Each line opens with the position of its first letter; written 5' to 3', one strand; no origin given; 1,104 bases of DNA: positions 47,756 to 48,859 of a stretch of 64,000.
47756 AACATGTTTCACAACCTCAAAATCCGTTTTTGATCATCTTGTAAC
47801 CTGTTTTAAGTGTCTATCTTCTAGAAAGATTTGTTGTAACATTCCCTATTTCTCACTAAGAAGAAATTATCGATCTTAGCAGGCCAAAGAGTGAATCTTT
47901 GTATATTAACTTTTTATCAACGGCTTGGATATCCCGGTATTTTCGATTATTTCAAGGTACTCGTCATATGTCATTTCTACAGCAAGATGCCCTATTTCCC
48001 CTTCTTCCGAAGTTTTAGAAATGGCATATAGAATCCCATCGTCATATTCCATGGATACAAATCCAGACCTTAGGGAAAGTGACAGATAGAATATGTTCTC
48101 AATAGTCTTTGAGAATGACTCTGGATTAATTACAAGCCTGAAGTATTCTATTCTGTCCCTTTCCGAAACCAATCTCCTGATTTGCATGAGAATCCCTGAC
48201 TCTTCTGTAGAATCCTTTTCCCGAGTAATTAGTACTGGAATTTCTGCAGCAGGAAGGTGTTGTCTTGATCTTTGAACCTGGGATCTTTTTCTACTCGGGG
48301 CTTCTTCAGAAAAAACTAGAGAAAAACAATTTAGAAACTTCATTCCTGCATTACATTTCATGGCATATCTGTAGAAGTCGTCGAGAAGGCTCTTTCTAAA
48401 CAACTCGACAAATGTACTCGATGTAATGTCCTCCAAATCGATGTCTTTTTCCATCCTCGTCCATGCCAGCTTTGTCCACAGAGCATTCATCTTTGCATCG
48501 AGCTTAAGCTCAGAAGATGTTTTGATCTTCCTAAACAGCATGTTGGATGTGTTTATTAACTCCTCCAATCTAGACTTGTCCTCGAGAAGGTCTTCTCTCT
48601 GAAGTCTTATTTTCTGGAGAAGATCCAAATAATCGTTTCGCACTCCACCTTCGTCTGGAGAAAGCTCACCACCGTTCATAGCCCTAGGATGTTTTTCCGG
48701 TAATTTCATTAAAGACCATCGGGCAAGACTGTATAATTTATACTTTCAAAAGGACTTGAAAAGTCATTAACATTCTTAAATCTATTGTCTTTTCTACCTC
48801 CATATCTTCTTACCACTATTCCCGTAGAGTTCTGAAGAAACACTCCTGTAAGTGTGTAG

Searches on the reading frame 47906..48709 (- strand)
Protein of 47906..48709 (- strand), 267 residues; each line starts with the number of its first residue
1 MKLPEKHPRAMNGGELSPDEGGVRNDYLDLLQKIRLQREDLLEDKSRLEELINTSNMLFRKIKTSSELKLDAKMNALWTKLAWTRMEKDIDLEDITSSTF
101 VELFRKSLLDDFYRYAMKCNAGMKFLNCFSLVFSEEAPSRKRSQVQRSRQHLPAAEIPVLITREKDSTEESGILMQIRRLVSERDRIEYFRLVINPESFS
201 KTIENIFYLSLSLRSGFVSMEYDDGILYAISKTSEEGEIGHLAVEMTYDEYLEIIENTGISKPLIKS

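Call 6: search_protein_families(library=pfam, proteins=[window:47906-48709:-], max_evalue=0.1)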
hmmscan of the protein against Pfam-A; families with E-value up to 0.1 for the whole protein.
window:47906-48709:- (267 aa): 1 family
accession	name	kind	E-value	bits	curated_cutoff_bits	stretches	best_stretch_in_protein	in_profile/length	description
PF08743.15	Nse4_C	-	2.2e-16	60.3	26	1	187-265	2-89/89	Nse4 C-terminal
